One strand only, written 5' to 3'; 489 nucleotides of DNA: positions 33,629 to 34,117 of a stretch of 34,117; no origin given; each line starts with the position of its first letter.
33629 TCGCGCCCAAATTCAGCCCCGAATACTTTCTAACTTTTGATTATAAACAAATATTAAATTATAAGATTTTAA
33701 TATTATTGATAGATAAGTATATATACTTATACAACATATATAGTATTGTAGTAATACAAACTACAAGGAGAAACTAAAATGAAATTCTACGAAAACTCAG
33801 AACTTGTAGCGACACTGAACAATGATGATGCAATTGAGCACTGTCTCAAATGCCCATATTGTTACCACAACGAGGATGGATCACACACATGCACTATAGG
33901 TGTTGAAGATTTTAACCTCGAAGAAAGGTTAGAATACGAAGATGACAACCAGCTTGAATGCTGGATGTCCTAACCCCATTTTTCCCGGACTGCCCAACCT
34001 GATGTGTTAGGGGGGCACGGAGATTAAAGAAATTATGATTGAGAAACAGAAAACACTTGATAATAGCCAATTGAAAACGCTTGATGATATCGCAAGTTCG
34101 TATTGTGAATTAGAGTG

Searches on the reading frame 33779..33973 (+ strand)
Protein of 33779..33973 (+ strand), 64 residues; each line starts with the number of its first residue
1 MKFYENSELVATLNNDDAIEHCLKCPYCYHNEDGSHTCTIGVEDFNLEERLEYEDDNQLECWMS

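Call 15: search_protein_families(library=phrogs, proteins=[window:33779-33973:+], max_evalue=0.01)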
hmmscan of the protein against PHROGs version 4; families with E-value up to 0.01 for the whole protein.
window:33779-33973:+ (64 aa): 0 families

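Call 55: search_protein_families(library=pfam, proteins=[window:33779-33973:+], max_evalue=0.01)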
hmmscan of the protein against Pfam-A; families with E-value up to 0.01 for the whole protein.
window:33779-33973:+ (64 aa): 0 families

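Call 81: find_encoding_contigs(protein=window:33779-33973:+, flank=2500, max_places=10)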
Protein window:33779-33973:+ (64 aa): 3 contigs read that carry it; 2 places shown.
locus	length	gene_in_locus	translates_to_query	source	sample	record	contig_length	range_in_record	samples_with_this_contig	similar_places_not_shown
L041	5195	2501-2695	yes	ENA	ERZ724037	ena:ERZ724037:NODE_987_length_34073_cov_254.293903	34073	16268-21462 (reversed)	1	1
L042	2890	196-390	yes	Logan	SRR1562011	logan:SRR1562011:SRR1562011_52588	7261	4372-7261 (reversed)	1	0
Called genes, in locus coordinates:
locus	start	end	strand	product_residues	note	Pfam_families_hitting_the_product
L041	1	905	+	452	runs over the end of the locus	-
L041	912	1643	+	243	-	PF04233:Phage_Mu_F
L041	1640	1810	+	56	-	-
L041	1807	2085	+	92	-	-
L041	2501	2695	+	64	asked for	-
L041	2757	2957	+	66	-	-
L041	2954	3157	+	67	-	-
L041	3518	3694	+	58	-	-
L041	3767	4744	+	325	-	-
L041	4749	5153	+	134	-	-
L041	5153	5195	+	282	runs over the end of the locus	-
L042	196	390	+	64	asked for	-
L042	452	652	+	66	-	-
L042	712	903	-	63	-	-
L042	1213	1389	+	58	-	-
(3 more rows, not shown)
